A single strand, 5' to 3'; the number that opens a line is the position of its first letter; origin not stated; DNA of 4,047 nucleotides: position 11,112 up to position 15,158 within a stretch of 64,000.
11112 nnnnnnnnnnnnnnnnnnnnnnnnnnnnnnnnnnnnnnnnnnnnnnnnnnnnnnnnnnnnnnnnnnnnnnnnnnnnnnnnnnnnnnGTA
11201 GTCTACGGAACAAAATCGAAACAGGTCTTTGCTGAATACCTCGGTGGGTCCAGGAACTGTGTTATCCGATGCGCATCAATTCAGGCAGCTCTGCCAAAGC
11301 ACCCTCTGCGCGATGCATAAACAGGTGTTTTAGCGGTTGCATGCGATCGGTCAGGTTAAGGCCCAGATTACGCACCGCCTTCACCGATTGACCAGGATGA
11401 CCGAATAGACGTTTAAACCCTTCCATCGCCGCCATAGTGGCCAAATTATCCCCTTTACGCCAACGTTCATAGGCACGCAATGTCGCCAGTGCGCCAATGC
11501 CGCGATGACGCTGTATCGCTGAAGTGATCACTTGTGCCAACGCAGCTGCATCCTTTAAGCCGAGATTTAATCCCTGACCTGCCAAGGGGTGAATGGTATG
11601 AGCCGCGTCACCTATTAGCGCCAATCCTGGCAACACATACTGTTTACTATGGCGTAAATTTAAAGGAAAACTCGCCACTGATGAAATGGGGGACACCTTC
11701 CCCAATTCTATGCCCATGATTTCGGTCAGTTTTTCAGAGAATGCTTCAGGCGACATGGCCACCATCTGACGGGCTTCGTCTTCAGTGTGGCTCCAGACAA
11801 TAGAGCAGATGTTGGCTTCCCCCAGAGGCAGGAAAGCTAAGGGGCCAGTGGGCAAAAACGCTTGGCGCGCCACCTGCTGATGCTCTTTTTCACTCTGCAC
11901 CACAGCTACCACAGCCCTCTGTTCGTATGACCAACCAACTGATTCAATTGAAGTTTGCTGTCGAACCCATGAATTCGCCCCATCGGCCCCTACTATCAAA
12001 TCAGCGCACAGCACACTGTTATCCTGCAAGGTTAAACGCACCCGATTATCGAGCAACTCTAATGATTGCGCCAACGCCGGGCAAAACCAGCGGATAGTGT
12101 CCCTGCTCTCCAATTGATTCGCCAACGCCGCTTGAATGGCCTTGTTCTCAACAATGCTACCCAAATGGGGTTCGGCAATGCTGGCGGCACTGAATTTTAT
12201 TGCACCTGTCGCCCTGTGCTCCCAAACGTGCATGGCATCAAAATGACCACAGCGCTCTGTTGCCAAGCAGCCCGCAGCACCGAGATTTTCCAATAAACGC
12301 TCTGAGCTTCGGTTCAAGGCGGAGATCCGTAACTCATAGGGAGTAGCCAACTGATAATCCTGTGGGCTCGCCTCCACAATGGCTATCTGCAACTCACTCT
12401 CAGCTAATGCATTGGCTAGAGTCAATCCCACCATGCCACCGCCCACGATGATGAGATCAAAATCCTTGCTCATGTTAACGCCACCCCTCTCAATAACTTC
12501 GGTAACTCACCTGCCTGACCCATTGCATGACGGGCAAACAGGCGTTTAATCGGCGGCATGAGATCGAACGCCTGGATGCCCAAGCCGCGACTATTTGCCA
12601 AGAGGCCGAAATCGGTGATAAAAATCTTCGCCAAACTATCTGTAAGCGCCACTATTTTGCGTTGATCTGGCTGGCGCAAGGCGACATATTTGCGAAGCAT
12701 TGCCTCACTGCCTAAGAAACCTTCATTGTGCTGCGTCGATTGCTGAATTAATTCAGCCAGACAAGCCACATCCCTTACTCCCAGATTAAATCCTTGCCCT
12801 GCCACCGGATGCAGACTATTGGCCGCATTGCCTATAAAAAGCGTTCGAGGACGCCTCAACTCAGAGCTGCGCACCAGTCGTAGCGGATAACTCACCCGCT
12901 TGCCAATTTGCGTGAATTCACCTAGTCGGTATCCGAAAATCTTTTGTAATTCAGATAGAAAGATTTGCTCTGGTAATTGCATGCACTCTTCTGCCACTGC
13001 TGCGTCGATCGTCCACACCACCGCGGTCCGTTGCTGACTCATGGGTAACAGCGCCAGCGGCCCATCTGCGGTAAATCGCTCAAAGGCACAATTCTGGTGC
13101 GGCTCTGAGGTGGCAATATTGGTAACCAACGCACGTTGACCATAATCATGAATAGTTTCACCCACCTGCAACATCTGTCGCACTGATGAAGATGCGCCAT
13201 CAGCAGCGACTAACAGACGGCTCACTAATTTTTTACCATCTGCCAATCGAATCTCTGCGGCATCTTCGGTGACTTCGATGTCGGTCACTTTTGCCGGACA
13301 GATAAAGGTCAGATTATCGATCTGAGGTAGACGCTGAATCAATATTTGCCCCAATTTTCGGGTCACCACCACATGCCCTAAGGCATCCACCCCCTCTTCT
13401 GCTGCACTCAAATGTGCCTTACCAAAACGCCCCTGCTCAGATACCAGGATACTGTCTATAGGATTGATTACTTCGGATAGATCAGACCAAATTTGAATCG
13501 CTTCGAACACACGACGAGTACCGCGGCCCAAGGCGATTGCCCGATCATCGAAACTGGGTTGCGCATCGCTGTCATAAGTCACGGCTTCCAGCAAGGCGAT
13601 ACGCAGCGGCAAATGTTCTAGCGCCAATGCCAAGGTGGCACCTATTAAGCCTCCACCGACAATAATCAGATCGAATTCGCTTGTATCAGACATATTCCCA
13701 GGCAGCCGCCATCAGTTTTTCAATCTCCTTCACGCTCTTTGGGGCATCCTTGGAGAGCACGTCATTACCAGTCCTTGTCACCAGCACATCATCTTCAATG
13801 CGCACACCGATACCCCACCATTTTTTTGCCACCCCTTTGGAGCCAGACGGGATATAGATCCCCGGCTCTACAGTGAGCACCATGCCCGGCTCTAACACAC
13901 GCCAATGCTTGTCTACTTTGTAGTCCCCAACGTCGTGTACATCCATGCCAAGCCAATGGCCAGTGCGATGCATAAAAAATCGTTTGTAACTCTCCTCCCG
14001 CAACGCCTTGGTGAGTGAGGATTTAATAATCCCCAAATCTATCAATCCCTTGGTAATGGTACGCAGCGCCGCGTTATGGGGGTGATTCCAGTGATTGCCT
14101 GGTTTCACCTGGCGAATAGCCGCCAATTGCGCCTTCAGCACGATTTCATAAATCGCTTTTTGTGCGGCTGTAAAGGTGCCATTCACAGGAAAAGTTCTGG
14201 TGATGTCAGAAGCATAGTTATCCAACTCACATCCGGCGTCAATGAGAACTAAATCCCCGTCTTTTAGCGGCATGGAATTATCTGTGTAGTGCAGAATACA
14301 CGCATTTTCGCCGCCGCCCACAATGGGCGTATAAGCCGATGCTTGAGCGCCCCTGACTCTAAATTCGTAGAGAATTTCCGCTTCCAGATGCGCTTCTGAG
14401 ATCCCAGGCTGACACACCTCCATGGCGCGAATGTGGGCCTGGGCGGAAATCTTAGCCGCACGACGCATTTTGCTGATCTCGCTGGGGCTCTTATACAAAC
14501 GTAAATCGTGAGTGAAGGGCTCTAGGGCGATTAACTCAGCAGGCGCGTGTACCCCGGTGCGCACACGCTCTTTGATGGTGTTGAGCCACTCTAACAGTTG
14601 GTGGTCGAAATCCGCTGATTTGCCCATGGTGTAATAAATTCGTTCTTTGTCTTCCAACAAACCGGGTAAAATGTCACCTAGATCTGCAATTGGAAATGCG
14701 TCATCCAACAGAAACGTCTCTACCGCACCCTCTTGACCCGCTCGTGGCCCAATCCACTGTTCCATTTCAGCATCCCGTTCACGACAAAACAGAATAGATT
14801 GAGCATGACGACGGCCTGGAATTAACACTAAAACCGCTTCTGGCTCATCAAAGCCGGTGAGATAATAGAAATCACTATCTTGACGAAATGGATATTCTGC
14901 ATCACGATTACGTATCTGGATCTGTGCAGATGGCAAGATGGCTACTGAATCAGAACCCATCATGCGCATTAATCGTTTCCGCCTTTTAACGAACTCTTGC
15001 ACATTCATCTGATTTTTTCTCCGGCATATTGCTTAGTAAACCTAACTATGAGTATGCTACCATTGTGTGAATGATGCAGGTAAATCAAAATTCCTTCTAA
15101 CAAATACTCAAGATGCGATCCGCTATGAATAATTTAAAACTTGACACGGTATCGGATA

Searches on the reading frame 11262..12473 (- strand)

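Call 30: search_protein_families(library=ncbifam, proteins=[window:11262-12473:-], max_evalue=1e-20)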
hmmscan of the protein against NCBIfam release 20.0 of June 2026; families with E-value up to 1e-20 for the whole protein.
window:11262-12473:- (403 aa): 28 families (the best 25 are shown)
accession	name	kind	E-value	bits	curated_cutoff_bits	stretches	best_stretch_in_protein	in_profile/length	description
TIGR01988.1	Ubi-OHases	subfamily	8.2e-131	436.4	224.65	1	6-390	1-386/387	ubiquinone biosynthesis hydroxylase, UbiH/UbiF/VisC/COQ6 family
NF006461.0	PRK08850.1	equivalog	1.1e-125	419.5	633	1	3-401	3-401/405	FAD-dependent 2-octaprenylphenol hydroxylase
NF005788.0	PRK07608.1-3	equivalog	5.5e-107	357.9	478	1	4-389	2-385/388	UbiH/UbiF family hydroxylase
NF005949.0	PRK08013.1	equivalog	2.2e-106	356.2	620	1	4-401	3-400/401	FAD-dependent 2-octaprenylphenol hydroxylase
NF004318.0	PRK05714.1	equivalog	3.6e-106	355.3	653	1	4-401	4-406/407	2-octaprenyl-3-methyl-6-methoxy-1,4-benzoquinol hydroxylase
NF005612.0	PRK07364.1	equivalog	1.2e-101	340.3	487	1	3-400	17-412/415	FAD-dependent hydroxylase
TIGR01984.1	UbiH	equivalog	3.6e-100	335.5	392.2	1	6-389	1-380/382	2-octaprenyl-6-methoxyphenyl hydroxylase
NF005951.1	PRK08020.1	equivalog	2.2e-97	326.3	590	1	4-389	2-385/388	3-demethoxyubiquinol 3-hydroxylase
TIGR01989.1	COQ6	equivalog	1.1e-96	324.4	489.3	2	5-262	1-277/437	ubiquinone biosynthesis monooxygenase COQ6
NF004356.0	PRK05732.1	equivalog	1.2e-90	304.2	384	1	4-392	3-392/395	2-octaprenyl-6-methoxyphenyl hydroxylase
NF005599.0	PRK07333.1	equivalog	2.5e-88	296.4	549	1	2-401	10-410/414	ubiquinone biosynthesis hydroxylase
NF006460.0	PRK08849.1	equivalog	1.2e-87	294.2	598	1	2-389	3-383/386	2-octaprenyl-3-methyl-6-methoxy-1,4-benzoquinol hydroxylase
NF006448.0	PRK08773.1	equivalog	2.6e-83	279.9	614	1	5-392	7-392/393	UbiH/UbiF family hydroxylase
NF005786.0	PRK07608.1-1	equivalog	1.6e-73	247.7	597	1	3-381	9-382/393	UbiH/UbiF family hydroxylase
NF006593.0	PRK09126.1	equivalog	1.4e-71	241.5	420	1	2-387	2-386/393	5-demethoxyubiquinol-8 5-hydroxylase UbiM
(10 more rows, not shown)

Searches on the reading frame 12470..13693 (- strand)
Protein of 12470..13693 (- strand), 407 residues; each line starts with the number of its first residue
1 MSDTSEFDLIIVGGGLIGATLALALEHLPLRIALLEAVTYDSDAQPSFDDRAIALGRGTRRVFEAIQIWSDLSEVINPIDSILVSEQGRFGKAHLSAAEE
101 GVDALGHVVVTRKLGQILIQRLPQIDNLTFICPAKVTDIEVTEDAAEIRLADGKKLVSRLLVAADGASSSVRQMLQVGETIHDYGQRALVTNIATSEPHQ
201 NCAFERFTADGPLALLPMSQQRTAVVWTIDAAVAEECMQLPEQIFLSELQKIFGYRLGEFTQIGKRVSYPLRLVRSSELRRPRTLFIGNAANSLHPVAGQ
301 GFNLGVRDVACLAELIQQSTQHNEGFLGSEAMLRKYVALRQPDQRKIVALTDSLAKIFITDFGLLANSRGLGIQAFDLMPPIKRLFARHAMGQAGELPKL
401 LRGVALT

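Call 30: search_protein_families(library=ncbifam, proteins=[window:12470-13693:-], max_evalue=1e-20)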
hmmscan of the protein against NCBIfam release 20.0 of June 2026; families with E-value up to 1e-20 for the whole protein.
window:12470-13693:- (407 aa): 22 families
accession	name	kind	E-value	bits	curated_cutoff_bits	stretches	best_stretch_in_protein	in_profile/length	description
NF004356.0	PRK05732.1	equivalog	5.4e-138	460.1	384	1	6-394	3-393/395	2-octaprenyl-6-methoxyphenyl hydroxylase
TIGR01984.1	UbiH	equivalog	3.1e-128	427.9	392.2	1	8-392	1-382/382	2-octaprenyl-6-methoxyphenyl hydroxylase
TIGR01988.1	Ubi-OHases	subfamily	3e-118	395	224.65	1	8-392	1-387/387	ubiquinone biosynthesis hydroxylase, UbiH/UbiF/VisC/COQ6 family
NF005612.0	PRK07364.1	equivalog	1.4e-91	307.1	487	1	3-401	15-412/415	FAD-dependent hydroxylase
NF005788.0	PRK07608.1-3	equivalog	8.4e-88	294.7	478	1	6-392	2-387/388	UbiH/UbiF family hydroxylase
NF006461.0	PRK08850.1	equivalog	1.2e-83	281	633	1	7-403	5-402/405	FAD-dependent 2-octaprenylphenol hydroxylase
NF005421.0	PRK06996.1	equivalog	1e-82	278.3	450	1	4-391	9-393/398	UbiH/UbiF/VisC/COQ6 family ubiquinone biosynthesis hydroxylase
NF005599.0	PRK07333.1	equivalog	4.9e-80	269.1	549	1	4-406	10-414/414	ubiquinone biosynthesis hydroxylase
NF006593.0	PRK09126.1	equivalog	9.6e-75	251.9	420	1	5-392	3-390/393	5-demethoxyubiquinol-8 5-hydroxylase UbiM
NF004318.0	PRK05714.1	equivalog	1.4e-73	247.9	653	1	7-402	5-406/407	2-octaprenyl-3-methyl-6-methoxy-1,4-benzoquinol hydroxylase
NF006448.0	PRK08773.1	equivalog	7.7e-71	238.8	614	1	1-393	1-392/393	UbiH/UbiF family hydroxylase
NF005949.0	PRK08013.1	equivalog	7.2e-68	229.4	620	1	6-402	3-400/401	FAD-dependent 2-octaprenylphenol hydroxylase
TIGR01989.1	COQ6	equivalog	1.3e-64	218.8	489.3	2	7-257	1-272/437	ubiquinone biosynthesis monooxygenase COQ6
NF005691.0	PRK07494.1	equivalog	8.8e-62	208.9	459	1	3-394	5-389/404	UbiH/UbiF family hydroxylase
NF005951.1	PRK08020.1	equivalog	4.2e-58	197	590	1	6-392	2-387/388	3-demethoxyubiquinol 3-hydroxylase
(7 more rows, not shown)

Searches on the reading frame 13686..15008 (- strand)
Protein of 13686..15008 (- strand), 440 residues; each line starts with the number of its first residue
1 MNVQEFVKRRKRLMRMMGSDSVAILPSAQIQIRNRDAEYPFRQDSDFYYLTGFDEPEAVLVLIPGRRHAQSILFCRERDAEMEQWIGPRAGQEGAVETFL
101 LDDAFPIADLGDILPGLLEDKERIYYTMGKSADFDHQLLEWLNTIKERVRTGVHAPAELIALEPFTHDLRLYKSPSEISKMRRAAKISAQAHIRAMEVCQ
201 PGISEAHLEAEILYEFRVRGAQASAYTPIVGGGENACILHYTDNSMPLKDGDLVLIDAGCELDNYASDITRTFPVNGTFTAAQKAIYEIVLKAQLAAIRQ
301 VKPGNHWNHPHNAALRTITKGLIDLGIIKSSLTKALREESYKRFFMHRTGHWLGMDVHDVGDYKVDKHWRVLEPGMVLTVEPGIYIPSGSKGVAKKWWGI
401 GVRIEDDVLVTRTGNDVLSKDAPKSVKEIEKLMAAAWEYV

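Call 30: search_protein_families(library=ncbifam, proteins=[window:13686-15008:-], max_evalue=1e-20)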
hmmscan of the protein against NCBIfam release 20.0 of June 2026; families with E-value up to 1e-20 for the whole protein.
window:13686-15008:- (440 aa): 4 families
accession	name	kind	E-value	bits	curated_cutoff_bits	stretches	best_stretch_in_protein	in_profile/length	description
NF008131.0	PRK10879.1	equivalog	1.1e-151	505.5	465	1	1-436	1-435/438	Xaa-Pro aminopeptidase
NF010133.0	PRK13607.1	equivalog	1.6e-42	145.9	339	1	4-386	13-389/443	Xaa-Pro dipeptidase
NF007310.0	PRK09795.1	equivalog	2.2e-39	135.3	393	1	167-420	122-350/361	aminopeptidase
NF040821.1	dipep_PepQ_Arch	equivalog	6.8e-37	127.3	630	1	158-420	108-340/346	Xaa-Pro dipeptidase PepQ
